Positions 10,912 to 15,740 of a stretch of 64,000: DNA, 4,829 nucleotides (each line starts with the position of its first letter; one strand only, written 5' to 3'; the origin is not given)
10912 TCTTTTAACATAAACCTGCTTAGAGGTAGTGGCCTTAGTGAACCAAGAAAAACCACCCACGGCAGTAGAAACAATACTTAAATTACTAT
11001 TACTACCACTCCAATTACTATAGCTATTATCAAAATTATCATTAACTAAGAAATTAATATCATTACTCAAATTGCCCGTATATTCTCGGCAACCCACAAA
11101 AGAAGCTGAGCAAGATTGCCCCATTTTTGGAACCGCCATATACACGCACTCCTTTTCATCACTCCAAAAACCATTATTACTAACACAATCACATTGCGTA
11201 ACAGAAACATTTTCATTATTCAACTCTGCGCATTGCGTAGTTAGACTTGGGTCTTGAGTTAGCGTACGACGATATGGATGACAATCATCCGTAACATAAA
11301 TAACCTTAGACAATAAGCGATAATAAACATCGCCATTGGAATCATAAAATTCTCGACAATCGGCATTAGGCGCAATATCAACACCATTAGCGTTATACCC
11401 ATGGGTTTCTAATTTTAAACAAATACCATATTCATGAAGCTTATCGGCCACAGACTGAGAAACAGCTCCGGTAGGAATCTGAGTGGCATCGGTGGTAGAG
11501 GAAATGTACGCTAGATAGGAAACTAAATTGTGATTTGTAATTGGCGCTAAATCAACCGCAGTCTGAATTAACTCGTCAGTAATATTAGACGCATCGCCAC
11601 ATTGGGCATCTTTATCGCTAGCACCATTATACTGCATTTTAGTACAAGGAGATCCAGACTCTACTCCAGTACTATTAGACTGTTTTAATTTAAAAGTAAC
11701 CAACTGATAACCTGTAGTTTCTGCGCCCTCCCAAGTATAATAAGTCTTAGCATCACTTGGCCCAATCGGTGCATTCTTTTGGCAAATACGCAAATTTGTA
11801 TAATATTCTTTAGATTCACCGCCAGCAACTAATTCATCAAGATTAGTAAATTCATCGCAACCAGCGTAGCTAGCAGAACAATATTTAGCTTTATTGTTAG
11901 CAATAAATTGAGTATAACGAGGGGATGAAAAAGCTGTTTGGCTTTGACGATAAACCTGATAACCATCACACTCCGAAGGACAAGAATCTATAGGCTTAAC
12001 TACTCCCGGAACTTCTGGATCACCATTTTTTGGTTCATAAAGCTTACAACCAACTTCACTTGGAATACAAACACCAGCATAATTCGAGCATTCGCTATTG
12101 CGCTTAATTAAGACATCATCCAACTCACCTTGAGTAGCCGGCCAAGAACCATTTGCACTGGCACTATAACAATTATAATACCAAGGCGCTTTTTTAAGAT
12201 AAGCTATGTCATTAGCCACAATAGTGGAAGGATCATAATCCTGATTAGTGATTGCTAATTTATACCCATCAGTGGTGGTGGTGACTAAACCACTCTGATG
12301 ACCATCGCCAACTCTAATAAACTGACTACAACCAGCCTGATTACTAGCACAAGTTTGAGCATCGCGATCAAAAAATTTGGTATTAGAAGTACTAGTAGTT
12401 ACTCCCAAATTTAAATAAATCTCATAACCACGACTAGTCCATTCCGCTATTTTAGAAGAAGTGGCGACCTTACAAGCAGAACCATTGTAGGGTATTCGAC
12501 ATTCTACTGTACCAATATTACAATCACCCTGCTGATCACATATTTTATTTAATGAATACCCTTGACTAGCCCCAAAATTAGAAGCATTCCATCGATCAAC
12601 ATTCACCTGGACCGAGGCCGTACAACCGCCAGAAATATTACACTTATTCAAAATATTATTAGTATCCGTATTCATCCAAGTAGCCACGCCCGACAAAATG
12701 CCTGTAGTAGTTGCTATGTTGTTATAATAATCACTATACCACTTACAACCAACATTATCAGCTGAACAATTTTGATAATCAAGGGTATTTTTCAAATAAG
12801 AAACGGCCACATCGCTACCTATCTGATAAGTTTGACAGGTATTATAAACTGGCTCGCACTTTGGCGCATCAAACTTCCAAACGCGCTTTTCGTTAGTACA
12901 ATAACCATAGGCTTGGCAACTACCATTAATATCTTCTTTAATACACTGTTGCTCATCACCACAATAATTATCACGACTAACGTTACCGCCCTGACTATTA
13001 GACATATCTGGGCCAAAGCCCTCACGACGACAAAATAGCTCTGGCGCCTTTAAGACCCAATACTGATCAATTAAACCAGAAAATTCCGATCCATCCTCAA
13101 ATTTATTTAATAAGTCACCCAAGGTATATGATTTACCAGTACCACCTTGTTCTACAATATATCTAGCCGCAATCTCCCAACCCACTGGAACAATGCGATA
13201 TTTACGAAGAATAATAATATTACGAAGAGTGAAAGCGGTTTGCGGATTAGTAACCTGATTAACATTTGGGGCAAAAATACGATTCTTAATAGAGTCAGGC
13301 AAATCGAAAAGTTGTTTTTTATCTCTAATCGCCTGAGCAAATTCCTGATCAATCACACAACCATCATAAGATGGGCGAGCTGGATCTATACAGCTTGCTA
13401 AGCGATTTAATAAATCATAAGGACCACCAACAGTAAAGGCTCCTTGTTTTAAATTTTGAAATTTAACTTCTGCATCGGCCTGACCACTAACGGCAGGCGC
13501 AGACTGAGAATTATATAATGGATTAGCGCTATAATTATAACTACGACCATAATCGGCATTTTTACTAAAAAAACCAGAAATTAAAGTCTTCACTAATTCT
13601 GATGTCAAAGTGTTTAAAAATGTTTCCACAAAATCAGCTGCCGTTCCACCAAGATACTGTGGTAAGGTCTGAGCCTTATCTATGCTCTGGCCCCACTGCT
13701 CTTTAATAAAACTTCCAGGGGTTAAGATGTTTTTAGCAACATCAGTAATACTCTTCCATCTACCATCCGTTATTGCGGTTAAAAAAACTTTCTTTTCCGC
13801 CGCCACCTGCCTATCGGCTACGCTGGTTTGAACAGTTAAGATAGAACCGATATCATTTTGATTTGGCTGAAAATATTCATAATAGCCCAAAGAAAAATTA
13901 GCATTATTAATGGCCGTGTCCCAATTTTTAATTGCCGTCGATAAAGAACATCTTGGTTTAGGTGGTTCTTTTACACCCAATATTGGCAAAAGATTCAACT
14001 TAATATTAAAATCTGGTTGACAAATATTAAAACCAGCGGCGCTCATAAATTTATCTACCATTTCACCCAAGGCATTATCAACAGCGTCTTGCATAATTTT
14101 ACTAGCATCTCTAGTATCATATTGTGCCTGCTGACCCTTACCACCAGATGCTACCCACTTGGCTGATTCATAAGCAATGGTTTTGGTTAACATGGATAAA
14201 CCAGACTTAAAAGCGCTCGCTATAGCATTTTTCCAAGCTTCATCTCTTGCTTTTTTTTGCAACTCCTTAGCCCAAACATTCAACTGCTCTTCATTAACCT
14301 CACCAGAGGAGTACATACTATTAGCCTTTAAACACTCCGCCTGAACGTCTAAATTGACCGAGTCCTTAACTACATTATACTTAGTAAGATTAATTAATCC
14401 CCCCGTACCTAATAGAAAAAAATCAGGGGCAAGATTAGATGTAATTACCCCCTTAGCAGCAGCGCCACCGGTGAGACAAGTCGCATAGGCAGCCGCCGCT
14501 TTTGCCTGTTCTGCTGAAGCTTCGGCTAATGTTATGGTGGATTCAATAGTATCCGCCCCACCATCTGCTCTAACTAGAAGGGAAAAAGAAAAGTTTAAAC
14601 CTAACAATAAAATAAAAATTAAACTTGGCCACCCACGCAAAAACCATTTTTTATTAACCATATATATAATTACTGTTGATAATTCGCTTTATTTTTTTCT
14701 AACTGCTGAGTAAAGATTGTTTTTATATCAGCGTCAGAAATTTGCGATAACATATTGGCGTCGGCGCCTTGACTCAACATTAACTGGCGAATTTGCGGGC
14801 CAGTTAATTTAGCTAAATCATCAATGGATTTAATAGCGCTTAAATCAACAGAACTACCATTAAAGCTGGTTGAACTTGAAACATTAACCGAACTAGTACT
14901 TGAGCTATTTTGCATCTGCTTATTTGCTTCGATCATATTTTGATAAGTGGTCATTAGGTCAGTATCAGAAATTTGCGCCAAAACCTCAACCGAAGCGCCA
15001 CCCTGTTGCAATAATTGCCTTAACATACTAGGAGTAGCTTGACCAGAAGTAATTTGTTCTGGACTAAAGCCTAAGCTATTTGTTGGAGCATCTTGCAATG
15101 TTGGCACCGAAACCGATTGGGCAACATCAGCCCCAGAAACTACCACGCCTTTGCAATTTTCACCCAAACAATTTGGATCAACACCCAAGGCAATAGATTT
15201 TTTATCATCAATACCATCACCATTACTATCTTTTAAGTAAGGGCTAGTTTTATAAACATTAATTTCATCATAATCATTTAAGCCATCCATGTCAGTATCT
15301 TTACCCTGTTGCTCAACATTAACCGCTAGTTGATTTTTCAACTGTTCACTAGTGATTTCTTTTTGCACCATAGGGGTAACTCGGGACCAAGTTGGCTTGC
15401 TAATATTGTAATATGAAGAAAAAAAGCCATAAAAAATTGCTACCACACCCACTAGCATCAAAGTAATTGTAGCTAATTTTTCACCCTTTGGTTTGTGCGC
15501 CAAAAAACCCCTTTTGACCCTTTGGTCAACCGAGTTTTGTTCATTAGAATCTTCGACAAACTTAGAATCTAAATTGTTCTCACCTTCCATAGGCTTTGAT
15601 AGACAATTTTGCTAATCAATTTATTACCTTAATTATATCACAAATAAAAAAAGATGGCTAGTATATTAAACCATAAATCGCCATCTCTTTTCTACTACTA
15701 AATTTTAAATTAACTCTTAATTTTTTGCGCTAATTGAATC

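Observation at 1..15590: Minus-strand cluster of giant surface and membrane proteins (3066-aa Cys-rich protein, VirB6-like 1005-aa protein, Ca-binding anchor)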

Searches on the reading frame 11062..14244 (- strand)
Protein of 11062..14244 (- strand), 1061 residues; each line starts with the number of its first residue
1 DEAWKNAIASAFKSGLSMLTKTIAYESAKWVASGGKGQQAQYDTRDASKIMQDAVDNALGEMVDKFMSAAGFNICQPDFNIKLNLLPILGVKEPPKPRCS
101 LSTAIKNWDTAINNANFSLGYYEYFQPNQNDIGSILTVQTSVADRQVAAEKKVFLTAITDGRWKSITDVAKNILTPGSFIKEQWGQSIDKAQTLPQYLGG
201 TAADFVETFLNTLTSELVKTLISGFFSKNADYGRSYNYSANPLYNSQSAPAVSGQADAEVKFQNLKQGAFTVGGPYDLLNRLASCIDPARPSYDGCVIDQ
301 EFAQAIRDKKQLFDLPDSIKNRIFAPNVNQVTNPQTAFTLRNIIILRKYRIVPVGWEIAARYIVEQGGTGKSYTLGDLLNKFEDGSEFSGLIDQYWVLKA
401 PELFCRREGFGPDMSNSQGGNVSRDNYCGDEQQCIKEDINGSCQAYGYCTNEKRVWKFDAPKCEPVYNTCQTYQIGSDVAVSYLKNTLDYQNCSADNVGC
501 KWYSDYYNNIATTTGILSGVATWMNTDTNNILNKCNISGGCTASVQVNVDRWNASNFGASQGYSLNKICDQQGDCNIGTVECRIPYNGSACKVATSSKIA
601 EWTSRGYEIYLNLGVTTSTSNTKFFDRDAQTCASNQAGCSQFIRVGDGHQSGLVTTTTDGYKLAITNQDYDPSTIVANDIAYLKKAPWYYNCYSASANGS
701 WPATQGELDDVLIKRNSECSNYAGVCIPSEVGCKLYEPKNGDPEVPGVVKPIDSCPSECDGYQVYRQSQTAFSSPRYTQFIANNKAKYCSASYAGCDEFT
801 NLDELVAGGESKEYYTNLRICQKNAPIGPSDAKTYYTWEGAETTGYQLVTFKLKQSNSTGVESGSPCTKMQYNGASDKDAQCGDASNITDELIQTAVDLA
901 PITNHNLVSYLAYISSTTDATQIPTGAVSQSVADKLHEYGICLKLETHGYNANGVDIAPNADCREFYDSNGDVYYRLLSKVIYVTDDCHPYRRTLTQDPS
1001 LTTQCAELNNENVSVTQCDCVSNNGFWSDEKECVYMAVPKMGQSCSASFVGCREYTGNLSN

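Call 82: predict_structure(alignment_id=A7)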
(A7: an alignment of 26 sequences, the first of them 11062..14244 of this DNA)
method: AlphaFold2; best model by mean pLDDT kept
length: 1061 residues; sequences in the alignment: 26
mean_pLDDT: 58.7   pTM: 0.37
mean pLDDT of the five models: 58.7, 57.6, 53.2, 52.3, 51.5
residues with pLDDT >= 90: 124; 70-90: 289; 50-70: 169; < 50: 479
segments of 3 or more residues with pLDDT < 50: 1-16, 26-56, 66-72, 77-97, 111-276, 289-294, 402-439, 441-460, 464-471, 474-479, 484-505, 514-518, 554-557, 596-605, 620-691, 731-761, 1059-1061
pLDDT, mean of each block of 10 residues (from residue 1): 38 49 50 37 35 48 49 46 23 44 52 41 37 31 35 35 29 31 32 35 42 43 34 25 27 31 31 45 61 64 82 87 76 77 79 83 72 86 79 78 35 35 33 39 36 36 45 48 41 36 51 49 61 83 78 55 71 67 84 59 56 72 30 33 29 26 25 34 33 54 74 66 56 43 38 37 72 78 62 89 69 90 69 86 66 86 88 71 82 93 91 86 87 92 90 84 91 91 91 82 83 89 89 89 88 68 30
secondary structure, 60 per line:
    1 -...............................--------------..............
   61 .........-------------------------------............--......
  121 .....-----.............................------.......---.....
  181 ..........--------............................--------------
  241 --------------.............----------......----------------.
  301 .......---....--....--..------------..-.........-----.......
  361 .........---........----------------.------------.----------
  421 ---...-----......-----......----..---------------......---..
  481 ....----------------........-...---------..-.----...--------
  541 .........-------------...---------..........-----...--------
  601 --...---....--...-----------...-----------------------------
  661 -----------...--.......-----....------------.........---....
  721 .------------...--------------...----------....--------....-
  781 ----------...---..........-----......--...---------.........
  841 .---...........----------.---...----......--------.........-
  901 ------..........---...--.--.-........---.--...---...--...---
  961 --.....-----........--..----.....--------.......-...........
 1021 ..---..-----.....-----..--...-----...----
elements in order (helices of 4 or more, strands of 3 or more residues): H2-32 H47-69 H101-112 H115-125 H131-159 H166-172 H176-190 H199-226 H255-267 H278-283 H300-307 H317-320 H340-348 H354-369 H375-380 E432-437 E443-448 E470-475 E479-484 H501-506 E530-532 E541-549 E563-565 E575-584 E590-592 E609-612 E615-617 H677-683 H689-692 H705-713 H717-721 E764-767 E776-779 E797-801 H802-806 E812-817 E820-822 E832-841 E845-855 E870-872 E880-882 H891-899 H907-916 H930-937 E950-952 E955-957 E963-967 E973-977 E989-993 E1002-1005 E1010-1014 H1015-1022 E1033-1037 E1055-1057
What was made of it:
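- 12982..14244 (-): Conserved low-Cys N-terminal domain of the giant protein (aa 140-560), mostly helical, orphan. AF2 confidence is low (call 82).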

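Call 84: fold_search(model_id=the predicted structure, library=pdb)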
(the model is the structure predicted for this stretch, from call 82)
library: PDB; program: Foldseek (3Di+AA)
matches with E <= 10: 67; with E <= 0.001: 0
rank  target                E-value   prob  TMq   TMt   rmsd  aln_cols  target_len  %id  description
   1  1nrg                  5.9e-01  0.03  0.04  0.14  19.5       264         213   10  Structure and Properties of Recombinant Human Pyridoxine-5'-Phosphate Oxidase (released 2003-02-11)
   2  3hy8                  1.7e+00  0.01  0.04  0.12  22.5       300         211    9  Crystal Structure of Human Pyridoxine 5'-Phosphate Oxidase R229W Mutant (released 2009-07-28)
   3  6h00                  1.8e+00  0.01  0.04  0.12  22.6       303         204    8  Crystal structure of human pyridoxine 5-phophate oxidase, R116Q variant (released 2018-08-08)
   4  9exb_D                1.9e+00  0.04  0.03  0.18  15.4       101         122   15  SARS-CoV-2 Nucleocapsid N-terminal domain NTD (released 2024-11-20)
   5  8qyw                  2.1e+00  0.01  0.04  0.12  19.8       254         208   10  Human Pyridoxine-5'-phosphate oxidase mutant R225H (released 2024-02-07)
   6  6c6q_A                2.2e+00  0.01  0.03  0.07  16.9       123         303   13  Crystal Structure of the Murine Norovirus VP1 P Domain in complex with the CD300lf Receptor (released 2018-09-12)
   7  8uux_B                2.3e+00  0.01  0.03  0.05  17.1       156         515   12  Murine norovirus capsid protein in the presence of 1mM calcium (released 2024-01-17)
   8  6xw6_A                2.7e+00  0.01  0.03  0.07  17.4       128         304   12  Crystal structure of murine norovirus P domain in complex with Nanobody NB-5853 (released 2020-04-22)
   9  6e48_A                2.9e+00  0.01  0.03  0.07  17.7       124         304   12  Crystal Structure of the Murine Norovirus VP1 P domain in complex with the CD300lf Receptor and Lithocholic Acid (released 2018-09-12)
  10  8uv3_B                2.9e+00  0.01  0.03  0.05  16.9       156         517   13  Murine norovirus capsid protein + 1 mM MgCl2 (released 2024-01-17)
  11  4v7w_BT               3.6e+00  0.06  0.03  0.17   9.9        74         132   11  Structure of the Thermus thermophilus ribosome complexed with chloramphenicol. (released 2014-07-09)
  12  9ean_C                3.8e+00  0.01  0.03  0.05  18.2       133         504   15  Murine norovirus allosteric escape mutant D348E (released 2025-05-07)
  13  2oju_B                4.0e+00  0.02  0.03  0.15  18.7       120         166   15  X-ray structure of complex of human cyclophilin J with cyclosporin A (released 2008-01-22)
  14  7dyd_C                4.4e+00  0.01  0.03  0.17  15.2        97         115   12  Crystal structure of MERS-CoV N-NTD complexed with ligand P4-2 (released 2022-01-26)
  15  9ay3_A                4.4e+00  0.01  0.03  0.05  17.7       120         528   12  Tail sheath of P1 bacteriophage (released 2025-09-10)
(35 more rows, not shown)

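Call 98: search_protein_representatives(protein=window:11062-14244:-)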
Query: 1061 residues. Proteins with E-value up to 0.001 (for the whole library): 1331; up to 1e-10: 1239; up to 1e-30: 1088. The best 150 are listed.
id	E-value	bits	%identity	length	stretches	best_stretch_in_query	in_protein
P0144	0.0e+00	1221.6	94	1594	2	531-1061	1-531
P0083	2.5e-267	906.3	46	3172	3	3-593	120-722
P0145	4.7e-261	885.5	46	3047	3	2-593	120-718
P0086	3.4e-245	833.0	47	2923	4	2-593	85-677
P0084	3.4e-240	816.4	48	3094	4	2-594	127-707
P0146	9.5e-231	785.1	45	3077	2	1-660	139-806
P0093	2.2e-230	783.9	44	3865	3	4-592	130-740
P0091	3.4e-230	783.3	45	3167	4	4-600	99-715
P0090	3.6e-227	773.3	45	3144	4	2-595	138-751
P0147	8.0e-219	745.7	45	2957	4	6-595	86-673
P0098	1.4e-218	744.8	48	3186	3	7-531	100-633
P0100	3.9e-218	743.4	46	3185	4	5-559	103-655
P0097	2.1e-214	731.0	42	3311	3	4-592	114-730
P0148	1.3e-213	728.4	46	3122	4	3-527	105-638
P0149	6.2e-213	726.2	45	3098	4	4-594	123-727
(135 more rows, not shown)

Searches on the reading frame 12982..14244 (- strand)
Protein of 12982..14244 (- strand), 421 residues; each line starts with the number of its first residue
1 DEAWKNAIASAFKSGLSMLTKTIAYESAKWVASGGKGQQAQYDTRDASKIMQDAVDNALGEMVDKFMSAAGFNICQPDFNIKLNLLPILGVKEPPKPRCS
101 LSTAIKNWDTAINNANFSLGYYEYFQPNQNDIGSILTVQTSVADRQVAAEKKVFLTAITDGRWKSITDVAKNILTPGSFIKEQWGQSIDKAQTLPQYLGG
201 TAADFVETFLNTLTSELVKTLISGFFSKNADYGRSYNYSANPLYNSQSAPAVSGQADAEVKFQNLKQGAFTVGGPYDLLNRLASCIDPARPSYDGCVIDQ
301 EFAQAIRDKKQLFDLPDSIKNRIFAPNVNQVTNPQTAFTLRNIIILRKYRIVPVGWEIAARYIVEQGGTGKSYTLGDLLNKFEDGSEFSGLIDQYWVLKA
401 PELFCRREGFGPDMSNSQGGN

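Call 108: search_solved_structures(query=A8, max_evalue=10)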
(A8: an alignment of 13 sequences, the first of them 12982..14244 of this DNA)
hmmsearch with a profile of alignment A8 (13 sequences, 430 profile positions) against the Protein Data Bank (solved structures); distinct sequences matched with E-value up to 10: 0.

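Call 109: search_protein_families(library=ncbifam, alignment_id=A8, max_evalue=0.1)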
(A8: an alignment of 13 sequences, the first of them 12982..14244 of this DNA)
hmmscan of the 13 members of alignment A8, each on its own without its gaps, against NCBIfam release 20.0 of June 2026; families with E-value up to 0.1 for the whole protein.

A. member 1, window:12982-14244:- (421 aa): 2 families
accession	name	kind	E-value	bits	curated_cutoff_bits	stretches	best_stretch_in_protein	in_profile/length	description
TIGR00329.1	gcp_kae1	subfamily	0.0027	17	207.8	1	20-73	120-173/305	tRNA (adenosine(37)-N6)-threonylcarbamoyltransferase complex transferase subunit TsaD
TIGR03723.1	T6A_TsaD_YgjD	equivalog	0.018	14.2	296.1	1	20-71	120-172/314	tRNA (adenosine(37)-N6)-threonylcarbamoyltransferase complex transferase subunit TsaD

B. families by the number of members that match (of 13 scanned): 3 families
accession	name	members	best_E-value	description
NF007661.0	PRK10333.1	1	0.0022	5-formyltetrahydrofolate cyclo-ligase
TIGR00329.1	gcp_kae1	1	0.0027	tRNA (adenosine(37)-N6)-threonylcarbamoyltransferase complex transferase subunit TsaD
TIGR03723.1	T6A_TsaD_YgjD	1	0.018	tRNA (adenosine(37)-N6)-threonylcarbamoyltransferase complex transferase subunit TsaD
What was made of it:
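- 12982..14244 (-): The A8 profile has no PDB or NCBIfam relative (calls 108, 109).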

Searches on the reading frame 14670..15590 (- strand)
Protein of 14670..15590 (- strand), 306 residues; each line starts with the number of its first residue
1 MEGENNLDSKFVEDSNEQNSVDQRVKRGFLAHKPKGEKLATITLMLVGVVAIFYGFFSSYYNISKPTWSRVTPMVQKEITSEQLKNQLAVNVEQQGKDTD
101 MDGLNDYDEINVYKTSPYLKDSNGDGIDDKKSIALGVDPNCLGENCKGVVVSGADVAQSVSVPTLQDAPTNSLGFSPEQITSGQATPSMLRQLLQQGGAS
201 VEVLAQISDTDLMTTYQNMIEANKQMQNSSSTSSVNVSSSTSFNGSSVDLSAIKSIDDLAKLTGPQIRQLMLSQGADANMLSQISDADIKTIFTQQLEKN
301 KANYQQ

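Call 10: search_protein_families(library=pfam, proteins=[window:14670-15590:-], max_evalue=1)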
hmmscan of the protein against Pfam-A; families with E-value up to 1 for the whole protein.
window:14670-15590:- (306 aa): 1 family
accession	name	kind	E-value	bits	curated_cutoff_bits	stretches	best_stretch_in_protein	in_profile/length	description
PF06645.18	SPC12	-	0.2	12.2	23.6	1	37-60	10-33/71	Microsomal signal peptidase 12 kDa subunit (SPC12)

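Call 11: search_protein_families(library=ncbifam, proteins=[window:14670-15590:-], max_evalue=1)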
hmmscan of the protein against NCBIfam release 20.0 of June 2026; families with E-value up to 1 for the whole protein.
window:14670-15590:- (306 aa): 3 families
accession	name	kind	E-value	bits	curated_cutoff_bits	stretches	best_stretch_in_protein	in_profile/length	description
NF045500.1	Omp28_seleno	equivalog_domain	4.6e-05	22.9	200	1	16-129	196-305/377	Omp28-related selenoprotein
NF047639.1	throspo3_MtsD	equivalog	0.00055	18.2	800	1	93-158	455-517/651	cell-cell cohesion protein MtsD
NF033765.2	gliding_CglD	equivalog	0.00088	17.2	400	1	90-142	71-130/1124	adventurous gliding motility lipoprotein CglD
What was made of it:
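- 14670..15590 (-): 306-aa type-II (N-in) single-pass membrane protein with two thrombospondin-type-3 Ca-binding motifs and a duplicated 39-aa C-terminal unit; candidate anchor or partner of the giant protein. Weak NCBIfam hits to MtsD and CglD (call 11).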
